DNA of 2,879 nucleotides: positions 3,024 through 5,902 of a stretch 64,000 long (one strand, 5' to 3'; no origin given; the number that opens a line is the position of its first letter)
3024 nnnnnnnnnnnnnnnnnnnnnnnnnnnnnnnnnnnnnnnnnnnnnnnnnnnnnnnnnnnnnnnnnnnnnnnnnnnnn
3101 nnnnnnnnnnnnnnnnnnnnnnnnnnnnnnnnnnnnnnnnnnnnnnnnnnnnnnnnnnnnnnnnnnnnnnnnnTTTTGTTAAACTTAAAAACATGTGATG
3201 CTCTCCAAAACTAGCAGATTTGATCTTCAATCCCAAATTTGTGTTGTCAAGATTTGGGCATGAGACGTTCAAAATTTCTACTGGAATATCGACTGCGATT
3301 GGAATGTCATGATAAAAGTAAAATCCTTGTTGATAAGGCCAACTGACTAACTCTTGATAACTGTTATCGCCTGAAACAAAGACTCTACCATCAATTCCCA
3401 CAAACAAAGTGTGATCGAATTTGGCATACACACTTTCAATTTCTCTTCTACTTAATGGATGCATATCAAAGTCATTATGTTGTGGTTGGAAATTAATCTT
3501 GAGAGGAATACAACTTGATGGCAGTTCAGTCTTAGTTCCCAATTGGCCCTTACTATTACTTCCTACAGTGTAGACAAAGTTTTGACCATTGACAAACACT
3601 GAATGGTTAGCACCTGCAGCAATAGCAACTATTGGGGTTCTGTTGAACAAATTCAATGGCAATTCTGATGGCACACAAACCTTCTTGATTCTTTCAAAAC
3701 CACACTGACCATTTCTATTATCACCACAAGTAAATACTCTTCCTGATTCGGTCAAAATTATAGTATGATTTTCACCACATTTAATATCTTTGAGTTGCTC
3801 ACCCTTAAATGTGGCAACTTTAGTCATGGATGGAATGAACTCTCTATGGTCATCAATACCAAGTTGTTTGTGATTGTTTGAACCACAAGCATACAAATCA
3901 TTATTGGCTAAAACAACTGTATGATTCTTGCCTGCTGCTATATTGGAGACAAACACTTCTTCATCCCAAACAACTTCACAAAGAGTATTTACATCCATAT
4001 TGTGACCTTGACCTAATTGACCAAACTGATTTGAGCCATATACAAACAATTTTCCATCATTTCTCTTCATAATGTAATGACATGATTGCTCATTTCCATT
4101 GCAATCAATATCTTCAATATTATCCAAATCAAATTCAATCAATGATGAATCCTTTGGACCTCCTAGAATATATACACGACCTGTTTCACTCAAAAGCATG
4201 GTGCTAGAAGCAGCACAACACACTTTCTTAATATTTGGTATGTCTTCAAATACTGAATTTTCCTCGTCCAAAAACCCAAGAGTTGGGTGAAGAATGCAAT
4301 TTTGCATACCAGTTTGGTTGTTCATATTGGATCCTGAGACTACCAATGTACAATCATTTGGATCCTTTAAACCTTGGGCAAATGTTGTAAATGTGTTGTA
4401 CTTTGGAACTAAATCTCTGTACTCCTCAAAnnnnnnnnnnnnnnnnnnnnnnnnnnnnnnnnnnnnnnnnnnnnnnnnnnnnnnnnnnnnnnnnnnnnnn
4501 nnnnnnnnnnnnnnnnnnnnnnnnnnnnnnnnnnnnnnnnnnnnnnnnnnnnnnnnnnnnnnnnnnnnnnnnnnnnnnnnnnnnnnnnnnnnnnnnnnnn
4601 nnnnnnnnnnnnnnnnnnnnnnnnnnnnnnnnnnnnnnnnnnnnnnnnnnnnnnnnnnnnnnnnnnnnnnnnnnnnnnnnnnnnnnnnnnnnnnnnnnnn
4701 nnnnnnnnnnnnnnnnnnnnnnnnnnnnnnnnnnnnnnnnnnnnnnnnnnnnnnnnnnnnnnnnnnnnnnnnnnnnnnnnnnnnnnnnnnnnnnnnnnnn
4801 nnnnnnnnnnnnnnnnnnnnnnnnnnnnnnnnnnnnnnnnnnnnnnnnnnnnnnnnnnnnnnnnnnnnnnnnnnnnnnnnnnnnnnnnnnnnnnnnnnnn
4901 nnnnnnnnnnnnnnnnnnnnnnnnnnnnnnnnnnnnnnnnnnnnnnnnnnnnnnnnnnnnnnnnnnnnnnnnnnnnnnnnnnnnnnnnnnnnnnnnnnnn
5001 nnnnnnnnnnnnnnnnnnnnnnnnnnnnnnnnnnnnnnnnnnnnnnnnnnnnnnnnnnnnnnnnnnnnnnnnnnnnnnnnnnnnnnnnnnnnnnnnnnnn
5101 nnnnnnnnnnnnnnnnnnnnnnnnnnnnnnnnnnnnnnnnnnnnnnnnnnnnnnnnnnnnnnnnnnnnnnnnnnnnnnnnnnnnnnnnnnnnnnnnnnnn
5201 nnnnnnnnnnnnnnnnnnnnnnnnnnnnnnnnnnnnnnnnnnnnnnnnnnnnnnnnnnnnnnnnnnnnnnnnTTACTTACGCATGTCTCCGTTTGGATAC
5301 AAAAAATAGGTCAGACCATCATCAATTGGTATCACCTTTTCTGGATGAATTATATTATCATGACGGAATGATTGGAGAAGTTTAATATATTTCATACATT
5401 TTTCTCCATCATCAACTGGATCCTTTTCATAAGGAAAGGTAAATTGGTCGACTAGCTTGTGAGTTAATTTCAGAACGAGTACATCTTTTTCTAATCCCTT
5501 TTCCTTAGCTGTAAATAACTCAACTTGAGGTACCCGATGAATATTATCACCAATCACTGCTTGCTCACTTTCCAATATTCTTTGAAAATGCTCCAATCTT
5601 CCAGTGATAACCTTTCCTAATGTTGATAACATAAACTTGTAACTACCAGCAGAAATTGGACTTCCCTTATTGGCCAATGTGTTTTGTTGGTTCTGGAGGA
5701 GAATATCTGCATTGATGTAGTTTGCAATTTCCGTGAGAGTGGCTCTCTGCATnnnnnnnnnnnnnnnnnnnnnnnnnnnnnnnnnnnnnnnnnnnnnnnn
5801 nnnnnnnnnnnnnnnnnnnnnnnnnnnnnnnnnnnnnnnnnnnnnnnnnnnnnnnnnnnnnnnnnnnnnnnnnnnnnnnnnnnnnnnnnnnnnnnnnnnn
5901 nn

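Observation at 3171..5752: Kinase-RCC1 fusion gene whose kinase domain has lost catalytic-loop and DFG consensus residues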

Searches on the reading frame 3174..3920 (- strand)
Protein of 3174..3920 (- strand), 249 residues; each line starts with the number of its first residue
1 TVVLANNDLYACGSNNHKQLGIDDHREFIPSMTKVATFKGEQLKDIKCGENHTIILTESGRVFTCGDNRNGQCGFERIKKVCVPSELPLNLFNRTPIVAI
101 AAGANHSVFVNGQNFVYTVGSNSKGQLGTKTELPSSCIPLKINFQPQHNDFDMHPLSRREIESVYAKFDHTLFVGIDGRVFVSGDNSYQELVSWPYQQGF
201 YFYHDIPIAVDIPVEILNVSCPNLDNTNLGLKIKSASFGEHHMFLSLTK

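Call 44: search_solved_structures(query=window:3174-3920:-, max_evalue=0.001, show_alignments=1)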
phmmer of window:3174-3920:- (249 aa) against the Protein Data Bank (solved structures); distinct sequences matched with E-value up to 0.001: 35.
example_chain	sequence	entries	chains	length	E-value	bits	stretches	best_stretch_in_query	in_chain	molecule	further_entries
4jhp_C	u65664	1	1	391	8.7e-38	133.5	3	9-133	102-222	X-linked retinitis pigmentosa GTPase regulator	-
4jhn_A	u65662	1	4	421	1.1e-37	133.1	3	9-133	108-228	X-linked retinitis pigmentosa GTPase regulator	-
4qam_A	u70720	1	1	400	1.2e-37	133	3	9-133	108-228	X-linked retinitis pigmentosa GTPase regulator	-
6xzm_A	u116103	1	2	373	5.1e-34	121.1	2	3-145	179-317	Ultraviolet-B receptor UVR8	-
4dnu_A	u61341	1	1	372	1.1e-33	120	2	3-145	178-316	AT5g63860/MGI19_6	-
6xzn_A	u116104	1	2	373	3e-33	118.6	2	3-145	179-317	Ultraviolet-B receptor UVR8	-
8gqe_B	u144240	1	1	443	3.7e-33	118.3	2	3-145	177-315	Ultraviolet-B receptor UVR8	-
6xzl_A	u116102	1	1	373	4.6e-33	118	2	3-146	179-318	Ultraviolet-B receptor UVR8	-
4dnv_A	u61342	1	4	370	7.5e-33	117.3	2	3-145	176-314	AT5g63860/MGI19_6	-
4nc4_A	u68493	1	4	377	8.8e-33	117.1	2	3-145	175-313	Ultraviolet-B receptor UVR8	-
4dnw_A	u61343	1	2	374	1.1e-32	116.8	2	3-145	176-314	AT5g63860/MGI19_6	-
4naa_A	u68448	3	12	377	1.2e-32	116.7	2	3-145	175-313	Ultraviolet-B receptor UVR8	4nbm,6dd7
4d9s_A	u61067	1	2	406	1.8e-32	116.1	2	3-145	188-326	UVB-resistance protein UVR8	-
7vgg_B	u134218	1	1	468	4.5e-32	114.7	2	3-145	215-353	Ultraviolet-B receptor UVR8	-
1a12_A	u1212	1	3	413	1.1e-26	97.1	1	41-133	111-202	REGULATOR OF CHROMOSOME CONDENSATION 1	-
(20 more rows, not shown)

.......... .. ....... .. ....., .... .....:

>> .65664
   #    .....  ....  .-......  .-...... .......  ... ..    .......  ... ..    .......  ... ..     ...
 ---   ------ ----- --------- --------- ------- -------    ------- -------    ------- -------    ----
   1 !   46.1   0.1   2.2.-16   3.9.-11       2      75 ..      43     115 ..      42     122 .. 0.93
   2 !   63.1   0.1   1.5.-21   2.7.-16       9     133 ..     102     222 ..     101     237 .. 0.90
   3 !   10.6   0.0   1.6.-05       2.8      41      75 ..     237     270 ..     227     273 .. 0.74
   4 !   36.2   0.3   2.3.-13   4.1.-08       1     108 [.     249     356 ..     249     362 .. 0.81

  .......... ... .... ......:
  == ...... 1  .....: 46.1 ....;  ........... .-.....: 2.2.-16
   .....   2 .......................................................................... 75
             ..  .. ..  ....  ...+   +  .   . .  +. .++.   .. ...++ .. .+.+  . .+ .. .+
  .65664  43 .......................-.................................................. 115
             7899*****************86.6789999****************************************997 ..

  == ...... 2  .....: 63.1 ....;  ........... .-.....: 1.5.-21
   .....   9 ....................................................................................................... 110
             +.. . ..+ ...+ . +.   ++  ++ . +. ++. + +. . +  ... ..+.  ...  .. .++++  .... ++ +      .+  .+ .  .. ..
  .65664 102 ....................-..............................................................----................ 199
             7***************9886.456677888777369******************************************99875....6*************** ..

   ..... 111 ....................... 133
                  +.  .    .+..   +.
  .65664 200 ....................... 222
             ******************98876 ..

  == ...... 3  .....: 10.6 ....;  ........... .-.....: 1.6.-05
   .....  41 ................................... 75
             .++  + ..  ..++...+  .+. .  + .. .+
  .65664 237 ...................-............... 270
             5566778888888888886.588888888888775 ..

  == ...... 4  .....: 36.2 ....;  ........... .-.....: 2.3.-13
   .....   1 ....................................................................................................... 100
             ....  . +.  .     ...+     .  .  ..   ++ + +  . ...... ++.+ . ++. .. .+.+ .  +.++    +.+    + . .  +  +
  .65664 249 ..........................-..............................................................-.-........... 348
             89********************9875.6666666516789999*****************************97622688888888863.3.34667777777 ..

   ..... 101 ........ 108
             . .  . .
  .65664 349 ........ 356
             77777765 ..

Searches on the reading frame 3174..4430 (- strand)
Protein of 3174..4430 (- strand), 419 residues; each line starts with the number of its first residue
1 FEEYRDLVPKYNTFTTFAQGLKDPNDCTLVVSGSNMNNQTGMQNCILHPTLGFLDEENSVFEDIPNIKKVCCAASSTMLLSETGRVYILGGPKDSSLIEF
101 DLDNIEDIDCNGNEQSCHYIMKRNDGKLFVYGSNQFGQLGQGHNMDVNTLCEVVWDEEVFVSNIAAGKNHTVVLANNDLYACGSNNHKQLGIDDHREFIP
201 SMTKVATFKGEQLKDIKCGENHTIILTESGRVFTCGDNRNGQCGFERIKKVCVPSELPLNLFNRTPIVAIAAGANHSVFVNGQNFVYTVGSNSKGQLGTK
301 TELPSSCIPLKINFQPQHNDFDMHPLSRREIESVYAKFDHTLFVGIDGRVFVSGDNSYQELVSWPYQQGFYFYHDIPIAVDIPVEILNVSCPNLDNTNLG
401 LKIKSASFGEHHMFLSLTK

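Call 45: search_solved_structures(query=window:3174-4430:-, max_evalue=1e-10, show_alignments=0)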
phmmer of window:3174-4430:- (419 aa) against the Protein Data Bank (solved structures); distinct sequences matched with E-value up to 1e-10: 32.
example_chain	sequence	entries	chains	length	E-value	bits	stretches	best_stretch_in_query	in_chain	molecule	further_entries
4dnw_A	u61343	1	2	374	1.2e-43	153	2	125-278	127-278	AT5g63860/MGI19_6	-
6xzl_A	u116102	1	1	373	2.4e-43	152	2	128-278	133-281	Ultraviolet-B receptor UVR8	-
4nc4_A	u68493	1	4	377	7.4e-43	150.4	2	125-278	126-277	Ultraviolet-B receptor UVR8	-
4d9s_A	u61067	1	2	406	9.9e-43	150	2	126-278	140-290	UVB-resistance protein UVR8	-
4jhp_C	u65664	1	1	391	1.2e-42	149.7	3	178-303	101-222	X-linked retinitis pigmentosa GTPase regulator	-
6xzn_A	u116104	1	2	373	1.3e-42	149.6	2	126-279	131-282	Ultraviolet-B receptor UVR8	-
4qam_A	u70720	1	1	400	1.6e-42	149.3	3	178-303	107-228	X-linked retinitis pigmentosa GTPase regulator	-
4jhn_A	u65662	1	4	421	2.4e-42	148.7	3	179-303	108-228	X-linked retinitis pigmentosa GTPase regulator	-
6xzm_A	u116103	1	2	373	7.1e-37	130.7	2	125-279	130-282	Ultraviolet-B receptor UVR8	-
4dnu_A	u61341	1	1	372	1.4e-36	129.7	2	125-279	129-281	AT5g63860/MGI19_6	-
8gqe_B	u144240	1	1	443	2.5e-36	128.9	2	126-279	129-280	Ultraviolet-B receptor UVR8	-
4dnv_A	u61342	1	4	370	5.6e-36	127.7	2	126-278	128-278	AT5g63860/MGI19_6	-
4naa_A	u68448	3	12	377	6.2e-36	127.6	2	125-277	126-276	Ultraviolet-B receptor UVR8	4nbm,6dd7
7vgg_B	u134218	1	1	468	7.4e-36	127.3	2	126-277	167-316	Ultraviolet-B receptor UVR8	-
4o2w_A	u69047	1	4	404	1.8e-28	103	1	118-240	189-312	E3 ubiquitin-protein ligase HERC1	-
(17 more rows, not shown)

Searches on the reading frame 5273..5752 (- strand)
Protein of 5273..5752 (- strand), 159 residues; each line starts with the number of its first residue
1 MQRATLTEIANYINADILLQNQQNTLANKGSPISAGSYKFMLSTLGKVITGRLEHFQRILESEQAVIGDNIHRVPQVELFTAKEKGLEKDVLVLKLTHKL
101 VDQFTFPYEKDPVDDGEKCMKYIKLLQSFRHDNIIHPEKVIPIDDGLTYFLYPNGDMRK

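Call 35: find_encoding_contigs(protein=window:5273-5752:-, flank=1000, max_places=3)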
Protein window:5273-5752:- (159 aa): 1 contig read that carries it; 1 place shown.
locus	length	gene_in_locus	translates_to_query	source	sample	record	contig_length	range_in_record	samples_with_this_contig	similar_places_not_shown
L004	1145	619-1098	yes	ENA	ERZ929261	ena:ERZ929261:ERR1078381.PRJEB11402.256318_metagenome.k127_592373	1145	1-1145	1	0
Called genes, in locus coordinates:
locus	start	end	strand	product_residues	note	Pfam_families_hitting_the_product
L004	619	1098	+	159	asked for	-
